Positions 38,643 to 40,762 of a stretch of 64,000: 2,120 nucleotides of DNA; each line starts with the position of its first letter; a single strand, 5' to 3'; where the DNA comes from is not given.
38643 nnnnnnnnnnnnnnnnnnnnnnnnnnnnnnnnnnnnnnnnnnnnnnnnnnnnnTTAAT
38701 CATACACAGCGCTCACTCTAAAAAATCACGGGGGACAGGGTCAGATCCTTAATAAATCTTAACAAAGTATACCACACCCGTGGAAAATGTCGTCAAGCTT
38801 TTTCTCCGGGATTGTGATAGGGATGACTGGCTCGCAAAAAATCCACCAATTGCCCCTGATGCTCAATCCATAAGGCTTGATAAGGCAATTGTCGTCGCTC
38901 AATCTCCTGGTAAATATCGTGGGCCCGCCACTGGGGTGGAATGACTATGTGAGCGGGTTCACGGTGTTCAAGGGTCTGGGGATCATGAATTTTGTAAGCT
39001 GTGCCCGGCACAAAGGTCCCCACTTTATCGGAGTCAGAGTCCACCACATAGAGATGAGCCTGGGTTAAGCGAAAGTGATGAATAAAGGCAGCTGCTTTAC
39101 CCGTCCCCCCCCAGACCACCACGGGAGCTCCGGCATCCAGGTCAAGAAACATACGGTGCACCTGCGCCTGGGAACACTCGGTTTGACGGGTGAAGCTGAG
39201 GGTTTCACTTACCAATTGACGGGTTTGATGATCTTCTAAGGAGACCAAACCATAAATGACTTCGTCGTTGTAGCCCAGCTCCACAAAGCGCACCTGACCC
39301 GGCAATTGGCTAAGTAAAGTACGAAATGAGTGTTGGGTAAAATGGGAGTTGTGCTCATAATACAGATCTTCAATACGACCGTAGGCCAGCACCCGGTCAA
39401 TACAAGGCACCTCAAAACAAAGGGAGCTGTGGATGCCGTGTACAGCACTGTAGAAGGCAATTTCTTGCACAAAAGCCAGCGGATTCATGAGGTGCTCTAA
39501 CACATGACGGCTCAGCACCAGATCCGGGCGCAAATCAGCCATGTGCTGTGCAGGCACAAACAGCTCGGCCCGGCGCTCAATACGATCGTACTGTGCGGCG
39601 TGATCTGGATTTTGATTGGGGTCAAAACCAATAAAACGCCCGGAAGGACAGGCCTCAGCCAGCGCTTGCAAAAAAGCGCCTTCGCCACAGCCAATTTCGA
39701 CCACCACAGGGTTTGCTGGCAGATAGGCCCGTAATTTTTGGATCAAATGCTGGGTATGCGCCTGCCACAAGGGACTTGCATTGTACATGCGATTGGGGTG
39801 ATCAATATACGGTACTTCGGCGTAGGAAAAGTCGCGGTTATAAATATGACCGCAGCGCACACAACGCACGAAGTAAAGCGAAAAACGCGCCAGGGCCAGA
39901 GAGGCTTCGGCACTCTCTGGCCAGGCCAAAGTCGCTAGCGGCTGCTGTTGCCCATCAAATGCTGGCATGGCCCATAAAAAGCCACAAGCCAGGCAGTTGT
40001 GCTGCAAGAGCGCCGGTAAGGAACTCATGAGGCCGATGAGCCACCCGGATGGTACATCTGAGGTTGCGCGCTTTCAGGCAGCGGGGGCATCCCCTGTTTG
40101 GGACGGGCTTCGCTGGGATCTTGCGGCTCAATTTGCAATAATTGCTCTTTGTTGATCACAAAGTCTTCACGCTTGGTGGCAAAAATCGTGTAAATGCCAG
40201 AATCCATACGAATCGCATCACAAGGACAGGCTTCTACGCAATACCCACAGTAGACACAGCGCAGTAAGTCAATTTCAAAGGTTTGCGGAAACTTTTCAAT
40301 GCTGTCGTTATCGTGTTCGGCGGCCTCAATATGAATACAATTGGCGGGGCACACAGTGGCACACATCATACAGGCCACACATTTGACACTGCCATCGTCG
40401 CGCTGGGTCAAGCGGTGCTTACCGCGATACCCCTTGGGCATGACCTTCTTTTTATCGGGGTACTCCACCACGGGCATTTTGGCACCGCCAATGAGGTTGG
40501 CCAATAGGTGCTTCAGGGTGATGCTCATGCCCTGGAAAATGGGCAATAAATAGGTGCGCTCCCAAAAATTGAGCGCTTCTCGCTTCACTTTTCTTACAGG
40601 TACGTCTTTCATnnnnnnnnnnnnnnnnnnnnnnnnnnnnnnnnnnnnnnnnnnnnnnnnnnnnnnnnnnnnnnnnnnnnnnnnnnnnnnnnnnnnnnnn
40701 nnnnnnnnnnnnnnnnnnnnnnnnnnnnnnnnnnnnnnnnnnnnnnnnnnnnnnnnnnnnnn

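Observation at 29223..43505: A 14 kb co-directional, tightly packed string: nuoG-nuoH-nuoI, C-methyltransferase-like, pilD, pilMNOPQ, hypothetical, MlaE-like, Slt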

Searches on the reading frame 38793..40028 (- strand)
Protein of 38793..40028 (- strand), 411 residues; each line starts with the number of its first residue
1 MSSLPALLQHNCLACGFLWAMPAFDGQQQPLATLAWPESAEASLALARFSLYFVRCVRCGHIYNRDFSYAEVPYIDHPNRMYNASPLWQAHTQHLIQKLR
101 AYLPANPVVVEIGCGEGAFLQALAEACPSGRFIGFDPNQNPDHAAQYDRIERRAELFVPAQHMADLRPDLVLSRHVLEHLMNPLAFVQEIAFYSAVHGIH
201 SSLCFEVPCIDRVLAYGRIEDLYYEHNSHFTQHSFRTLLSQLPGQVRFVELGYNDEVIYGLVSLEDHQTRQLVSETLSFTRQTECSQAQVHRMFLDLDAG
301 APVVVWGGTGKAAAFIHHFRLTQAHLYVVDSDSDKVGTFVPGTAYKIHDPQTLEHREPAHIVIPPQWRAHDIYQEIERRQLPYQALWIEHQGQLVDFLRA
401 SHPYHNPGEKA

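Call 3: search_protein_families(library=pfam, proteins=[window:38793-40028:-])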
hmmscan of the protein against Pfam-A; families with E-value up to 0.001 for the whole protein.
window:38793-40028:- (411 aa): 7 families
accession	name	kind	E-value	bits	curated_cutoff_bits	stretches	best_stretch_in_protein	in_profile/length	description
PF13489.12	Methyltransf_23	-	1.6e-16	60.9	27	1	93-240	10-155/164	Methyltransferase domain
PF08484.17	Methyltransf_14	-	7.3e-10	39.3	23.5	1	262-370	29-139/160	C-methyltransferase C-terminal domain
PF08242.18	Methyltransf_12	-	1.6e-09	38.8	30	1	110-191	1-89/98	Methyltransferase domain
PF08241.18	Methyltransf_11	-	1.2e-08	35.9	21.2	1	110-191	1-84/95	Methyltransferase domain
PF13649.12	Methyltransf_25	-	5.6e-06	27.4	27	1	109-190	1-89/97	Methyltransferase domain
PF13847.12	Methyltransf_31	-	6.1e-05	23.2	27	1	108-190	6-97/145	Methyltransferase domain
PF02390.23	Methyltransf_4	-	6.1e-05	23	24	1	106-138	2-34/173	Putative methyltransferase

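Call 47: search_protein_families(library=ncbifam, proteins=[window:38793-40028:-])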
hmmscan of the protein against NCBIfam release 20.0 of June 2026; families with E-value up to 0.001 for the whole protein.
window:38793-40028:- (411 aa): 5 families
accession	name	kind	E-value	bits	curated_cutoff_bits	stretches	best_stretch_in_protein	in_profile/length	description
TIGR00091.1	TIGR00091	equivalog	8e-05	22.1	112.65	1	105-135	16-46/194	tRNA (guanosine(46)-N7)-methyltransferase TrmB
TIGR04543.1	ketoArg_3Met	equivalog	9e-05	21.7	425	1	95-145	138-189/336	2-ketoarginine methyltransferase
TIGR02072.1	BioC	equivalog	0.00015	21.7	184.95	1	89-194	17-124/244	malonyl-ACP O-methyltransferase BioC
NF001080.0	PRK00121.2-2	equivalog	0.00019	20.7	132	1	105-136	46-77/224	tRNA (guanosine(46)-N7)-methyltransferase TrmB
TIGR03534.1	RF_mod_PrmC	equivalog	0.00055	19.5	199.1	1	91-147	72-130/253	peptide chain release factor N(5)-glutamine methyltransferase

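Call 48: search_solved_structures(query=window:38793-40028:-, max_evalue=0.01)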
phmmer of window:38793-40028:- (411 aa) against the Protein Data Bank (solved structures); distinct sequences matched with E-value up to 0.01: 10.
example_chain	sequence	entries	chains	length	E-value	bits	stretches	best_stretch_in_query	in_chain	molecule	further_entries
4rv9_A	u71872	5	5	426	1.4e-08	37.4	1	12-241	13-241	D-mycarose 3-C-methyltransferase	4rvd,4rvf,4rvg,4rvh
5t64_A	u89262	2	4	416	8e-08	34.9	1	49-242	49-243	Sugar 3-C-methyl transferase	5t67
5t6b_A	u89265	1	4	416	4.1e-06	29.3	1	50-242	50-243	Sugar 3-C-methyl transferase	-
3ndi_A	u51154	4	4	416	1.2e-05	27.7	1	89-294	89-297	Methyltransferase | TcaB9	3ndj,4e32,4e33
4e31_A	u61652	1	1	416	1.4e-05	27.5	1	104-294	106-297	TcaB9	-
4e2w_A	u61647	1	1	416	1.9e-05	27.1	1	89-294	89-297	TcaB9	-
4e2y_A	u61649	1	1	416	3.1e-05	26.4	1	89-294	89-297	TcaB9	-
4e2x_A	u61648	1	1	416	4.1e-05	26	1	89-294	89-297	TcaB9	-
4e30_A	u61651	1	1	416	4.9e-05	25.7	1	89-294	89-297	TcaB9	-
4e2z_A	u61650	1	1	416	9.4e-05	24.8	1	89-294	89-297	TcaB9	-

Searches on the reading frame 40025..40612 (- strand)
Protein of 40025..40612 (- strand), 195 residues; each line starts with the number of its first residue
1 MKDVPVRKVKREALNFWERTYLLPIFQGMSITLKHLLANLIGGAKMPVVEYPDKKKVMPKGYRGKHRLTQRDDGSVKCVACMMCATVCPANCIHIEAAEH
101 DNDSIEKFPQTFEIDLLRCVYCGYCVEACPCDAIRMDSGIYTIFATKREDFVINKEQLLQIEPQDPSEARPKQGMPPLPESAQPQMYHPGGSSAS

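Call 3: search_protein_families(library=pfam, proteins=[window:40025-40612:-])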
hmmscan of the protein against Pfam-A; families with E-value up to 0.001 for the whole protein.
window:40025-40612:- (195 aa): 10 families
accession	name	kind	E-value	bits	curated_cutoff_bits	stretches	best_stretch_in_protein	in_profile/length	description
PF00037.32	Fer4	-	1.2e-10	41.2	21.1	1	113-135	2-24/24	4Fe-4S binding domain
PF12838.12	Fer4_7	-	1.5e-09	38.6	27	1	77-133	1-52/52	4Fe-4S dicluster domain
PF13183.11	Fer4_8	-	4.7e-08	33.9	27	0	116-140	2-17/68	4Fe-4S dicluster domain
PF14697.11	Fer4_21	-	5.2e-08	33.3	35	1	77-94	40-58/59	4Fe-4S dicluster domain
PF13484.11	Fer4_16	-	2.1e-07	32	30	1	118-149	1-30/66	4Fe-4S double cluster binding domain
PF13237.11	Fer4_10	-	2.6e-07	30.9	25.5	1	77-130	8-53/53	4Fe-4S dicluster domain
PF13187.11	Fer4_9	-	7.5e-07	29.5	27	1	77-134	1-52/52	4Fe-4S dicluster domain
PF12837.12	Fer4_6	-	4.9e-06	26.7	25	0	112-134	2-24/24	4Fe-4S binding domain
PF12797.12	Fer4_2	-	5.3e-06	26.5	24.5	1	113-130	4-21/22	4Fe-4S binding domain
PF13534.11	Fer4_17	-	9.4e-05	23.3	22.2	0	54-91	22-59/61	4Fe-4S dicluster domain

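Call 38: find_homologous_proteins(query=window:40025-40612:-, max_evalue=1e-20)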
Query window:40025-40612:- (195 aa): 4120 proteins with E <= 1e-20 among 4165 candidates; the best 120 are listed.
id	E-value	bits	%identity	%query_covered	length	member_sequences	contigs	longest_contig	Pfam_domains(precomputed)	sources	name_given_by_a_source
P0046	1.2e-131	454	99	100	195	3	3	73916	PF14697.12,PF12797.13,PF12837.13,PF00037.33,PF13484.12,PF12838.13,PF13237.12,PF13183.12,PF13187.12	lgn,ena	-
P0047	6.3e-116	403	89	99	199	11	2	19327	PF14697.12,PF12797.13,PF12837.13,PF00037.33,PF13484.12,PF12838.13,PF13237.12,PF13183.12,PF13187.12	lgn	-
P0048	3.9e-112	390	86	99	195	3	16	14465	PF14697.12,PF12797.13,PF12837.13,PF00037.33,PF13484.12,PF12838.13,PF13237.12,PF13183.12,PF13187.12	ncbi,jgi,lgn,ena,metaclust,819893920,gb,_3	metaclust:\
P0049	4.5e-112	390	88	97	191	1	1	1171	PF14697.12,PF12797.13,PF12837.13,PF00037.33,PF13484.12,PF12838.13,PF13237.12,PF13183.12,PF13187.12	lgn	-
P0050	1.9e-105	368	78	100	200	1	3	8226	PF14697.12,PF12797.13,PF00037.33,PF13484.12,PF12838.13,PF13237.12,PF13183.12,PF13187.12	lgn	-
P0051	6.8e-102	357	76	100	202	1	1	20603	PF14697.12,PF12797.13,PF12837.13,PF00037.33,PF13484.12,PF12838.13,PF13237.12,PF13183.12,PF13187.12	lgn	-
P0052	1.3e-101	356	84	91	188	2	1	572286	PF14697.12,PF12797.13,PF12837.13,PF00037.33,PF13484.12,PF12838.13,PF13237.12,PF13183.12,PF13187.12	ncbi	ncbi:MAG: NuoI/complex I 23 kDa subunit family protein [Candidatus Sericytochromatia bacterium]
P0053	2.7e-99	348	76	97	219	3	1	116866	PF14697.12,PF00037.33,PF13484.12,PF12838.13,PF13237.12,PF13183.12,PF13187.12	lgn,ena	-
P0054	9.9e-99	346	77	97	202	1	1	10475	PF14697.12,PF12797.13,PF00037.33,PF13484.12,PF12838.13,PF13237.12,PF13183.12,PF13187.12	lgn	-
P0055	3.6e-98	345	76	97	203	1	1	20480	PF14697.12,PF12797.13,PF12837.13,PF00037.33,PF13484.12,PF12838.13,PF13237.12,PF13183.12,PF13187.12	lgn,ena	-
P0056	6.8e-98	344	78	94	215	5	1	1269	PF14697.12,PF12797.13,PF00037.33,PF13484.12,PF12838.13,PF13237.12,PF13183.12,PF13187.12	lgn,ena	-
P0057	1.7e-97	342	75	100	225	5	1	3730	PF14697.12,PF00037.33,PF13484.12,PF12838.13,PF13237.12,PF13183.12,PF13187.12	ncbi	ncbi:MAG TPA: NADH-quinone oxidoreductase subunit I [Candidatus Obscuribacterales bacterium]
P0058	2.5e-97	342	75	98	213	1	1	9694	PF14697.12,PF12797.13,PF00037.33,PF13484.12,PF12838.13,PF13237.12,PF13183.12,PF13187.12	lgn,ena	-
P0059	2.7e-97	342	81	91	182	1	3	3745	PF14697.12,PF12797.13,PF12837.13,PF00037.33,PF13484.12,PF12838.13,PF13237.12,PF13183.12,PF13187.12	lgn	-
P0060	6.5e-97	341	78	94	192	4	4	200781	PF14697.12,PF12797.13,PF12837.13,PF00037.33,PF13484.12,PF12838.13,PF13237.12,PF13183.12,PF13187.12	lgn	-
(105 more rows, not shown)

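Call 39: find_encoding_contigs(protein=P0052, flank=10000, max_places=1)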
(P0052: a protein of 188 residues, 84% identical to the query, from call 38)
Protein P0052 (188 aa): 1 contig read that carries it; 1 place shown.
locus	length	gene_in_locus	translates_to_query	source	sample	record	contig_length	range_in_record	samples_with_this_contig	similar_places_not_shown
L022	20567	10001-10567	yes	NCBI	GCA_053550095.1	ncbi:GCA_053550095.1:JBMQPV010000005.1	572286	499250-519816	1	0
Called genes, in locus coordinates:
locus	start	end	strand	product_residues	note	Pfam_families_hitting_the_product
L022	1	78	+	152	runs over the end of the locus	PF00072:Response_reg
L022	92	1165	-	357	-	-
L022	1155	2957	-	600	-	PF25021:TEN_NHL (faint), PF08450:SGL (faint), PF01436:NHL (faint), PF24684:Vgb_lyase (faint)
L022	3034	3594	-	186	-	PF14238:DUF4340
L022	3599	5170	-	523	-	PF23357:DUF7088, PF09822:ABC_transp_aux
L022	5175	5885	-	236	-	PF01061:ABC2_membrane (weak), PF12679:ABC2_membrane_2, PF12730:ABC2_membrane_4, PF13346:ABC2_membrane_5 (weak), PF12698:ABC2_membrane_3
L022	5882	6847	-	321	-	PF00005:ABC_tran, PF13304:AAA_21 (faint)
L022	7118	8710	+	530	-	PF00111:Fer2, PF13510:Fer2_4, PF10588:NADH-G_4Fe-4S_3, PF22117:Fer4_Nqo3, PF04879:Molybdop_Fe4S4 (weak), PF22151:Fer4_NDSU1 (weak), PF00384:Molybdopterin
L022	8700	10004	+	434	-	PF00146:NADHdh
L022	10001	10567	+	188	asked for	PF13183:Fer4_8 (faint), PF13187:Fer4_9 (faint), PF13484:Fer4_16 (faint), PF14697:Fer4_21 (faint), PF12797:Fer4_2 (faint), PF13237:Fer4_10 (weak), PF12838:Fer4_7, PF00037:Fer4 (weak), +1 more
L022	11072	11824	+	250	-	-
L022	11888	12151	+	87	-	PF04232:SpoVS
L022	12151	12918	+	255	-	PF11209:LmeA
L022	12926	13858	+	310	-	PF13506:Glyco_transf_21 (faint), PF00535:Glycos_transf_2, PF10111:Glyco_tranf_2_2, PF13641:Glyco_tranf_2_3, PF13632:Glyco_trans_2_3 (weak)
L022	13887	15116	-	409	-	-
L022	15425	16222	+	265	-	PF22692:LlgE_F_G_D1 (weak)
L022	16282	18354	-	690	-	PF07719:TPR_2 (faint), PF13371:TPR_9 (faint), PF25063:ARM_TT21_C (weak), PF13424:TPR_12 (weak), PF13414:TPR_11 (weak), PF13432:TPR_16 (weak), PF14559:TPR_19, PF13844:Glyco_transf_41, +5 more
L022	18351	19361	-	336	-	PF13432:TPR_16 (weak), PF12895:ANAPC3 (weak), PF14559:TPR_19, PF00515:TPR_1, PF07719:TPR_2 (weak), PF13181:TPR_8 (weak), PF13432:TPR_16 (weak), PF14559:TPR_19 (weak), +13 more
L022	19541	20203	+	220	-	PF05542:DUF760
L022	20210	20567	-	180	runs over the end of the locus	-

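Call 40: find_encoding_contigs(protein=P0060, flank=10000, max_places=1)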
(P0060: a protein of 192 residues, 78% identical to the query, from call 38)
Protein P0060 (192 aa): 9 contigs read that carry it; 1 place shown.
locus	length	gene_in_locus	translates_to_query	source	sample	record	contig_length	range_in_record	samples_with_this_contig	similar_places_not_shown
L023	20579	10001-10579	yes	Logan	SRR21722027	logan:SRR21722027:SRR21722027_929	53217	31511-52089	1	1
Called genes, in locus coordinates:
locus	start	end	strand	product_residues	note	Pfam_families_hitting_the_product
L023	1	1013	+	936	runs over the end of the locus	PF17967:Pullulanase_N2 (weak), PF02922:CBM_48, PF11852:Pullul_strch_C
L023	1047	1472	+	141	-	PF00404:Dockerin_1 (faint), PF10591:SPARC_Ca_bdg (faint), PF13202:EF-hand_5 (faint), PF13405:EF-hand_6 (faint), PF23564:EF-hand_FSTL1 (faint), PF13833:EF-hand_8 (faint), PF13499:EF-hand_7, PF00036:EF-hand_1 (weak)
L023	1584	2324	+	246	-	PF03783:CsgG, PF13036:LpoB (weak), PF17680:FlgO (weak), PF11684:DUF3280 (weak)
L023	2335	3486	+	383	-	PF01168:Ala_racemase_N, PF00842:Ala_racemase_C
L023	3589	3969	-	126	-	-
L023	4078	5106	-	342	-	PF02775:TPP_enzyme_C, PF12367:PFO_beta_C (weak)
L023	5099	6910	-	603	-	PF01558:POR, PF01855:POR_N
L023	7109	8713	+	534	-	PF00111:Fer2, PF13510:Fer2_4, PF10588:NADH-G_4Fe-4S_3, PF22117:Fer4_Nqo3, PF04879:Molybdop_Fe4S4 (weak), PF22151:Fer4_NDSU1, PF00384:Molybdopterin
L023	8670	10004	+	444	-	PF00146:NADHdh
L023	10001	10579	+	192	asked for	PF13183:Fer4_8 (faint), PF13187:Fer4_9 (faint), PF14697:Fer4_21 (faint), PF13237:Fer4_10, PF12797:Fer4_2 (faint), PF12837:Fer4_6 (faint), PF12838:Fer4_7, PF00037:Fer4 (weak), +1 more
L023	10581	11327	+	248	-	PF20582:UPF0758_N, PF04002:RadC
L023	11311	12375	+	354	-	PF06723:MreB_Mbl, PF00022:Actin (faint), PF11104:PilM_2 (faint), PF14450:FtsA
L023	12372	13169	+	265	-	PF04085:MreC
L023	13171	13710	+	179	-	-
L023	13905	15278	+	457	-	-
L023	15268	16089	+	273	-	-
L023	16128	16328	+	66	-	PF04365:BrnT_toxin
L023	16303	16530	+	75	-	PF12441:CopG_antitoxin (weak)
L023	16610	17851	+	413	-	PF12911:OppC_N, PF00528:BPD_transp_1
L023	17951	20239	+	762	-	PF08479:POTRA_2 (weak), PF07244:POTRA, PF01103:Omp85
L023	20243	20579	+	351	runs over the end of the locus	PF25021:TEN_NHL (faint), PF01436:NHL (faint), PF24684:Vgb_lyase (faint)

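Call 47: search_protein_families(library=ncbifam, proteins=[window:40025-40612:-])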
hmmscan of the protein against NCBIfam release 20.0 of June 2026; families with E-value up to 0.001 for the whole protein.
window:40025-40612:- (195 aa): 52 families (the best 25 are shown)
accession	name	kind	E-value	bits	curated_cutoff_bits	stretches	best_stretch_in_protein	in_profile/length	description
TIGR01971.1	NuoI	subfamily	2.5e-33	114.2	113.05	1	45-158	12-121/121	NADH-quinone oxidoreductase, chain I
NF004537.0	PRK05888.1-3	equivalog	6.6e-33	113.9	163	1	8-177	6-170/204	NADH-quinone oxidoreductase subunit NuoI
NF004538.0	PRK05888.1-4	equivalog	6.4e-32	110.4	135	1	16-162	7-144/162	NADH-quinone oxidoreductase subunit NuoI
NF004536.0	PRK05888.1-1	equivalog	1.1e-31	109.5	212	1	44-159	26-138/180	NADH-quinone oxidoreductase subunit NuoI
NF004539.0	PRK05888.1-5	equivalog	2.8e-30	105.1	225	1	19-160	10-142/162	NADH-quinone oxidoreductase subunit NuoI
NF004542.0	PRK05888.2-3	equivalog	1.2e-24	86.9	248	1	15-161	26-165/203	NADH-quinone oxidoreductase subunit NuoI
NF004541.0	PRK05888.2-2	equivalog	2e-19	70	217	1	48-167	38-143/168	NADH-quinone oxidoreductase subunit NuoI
NF004544.0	PRK05888.2-6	equivalog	1.7e-18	67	457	1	23-156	32-157/220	NADH-quinone oxidoreductase subunit NuoI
NF004540.0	PRK05888.2-1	equivalog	2.4e-17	62.8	215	1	26-151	5-119/139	NADH-quinone oxidoreductase subunit NuoI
NF009053.0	PRK12387.1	subfamily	1.9e-16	60.3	204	1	48-155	15-110/180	formate hydrogenlyase complex iron-sulfur subunit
NF006076.0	PRK08222.1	equivalog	5.1e-16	59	270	1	46-149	13-104/181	hydrogenase 4 subunit H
NF040612.1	F420_dehyd_FpoI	exception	9.7e-16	57.8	180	1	49-158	20-124/135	F420H2 dehydrogenase subunit FpoI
NF006221.0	PRK08348.1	subfamily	1.1e-13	51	124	1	31-160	5-120/136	NADH-plastoquinone oxidoreductase subunit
TIGR00403.1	ndhI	equivalog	1.4e-13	50.9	302.35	1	25-154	22-138/183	NAD(P)H-quinone oxidoreductase subunit I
NF004546.0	PRK05888.3-3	equivalog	1.6e-13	50.5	260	1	49-163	42-151/196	NADH-quinone oxidoreductase subunit NuoI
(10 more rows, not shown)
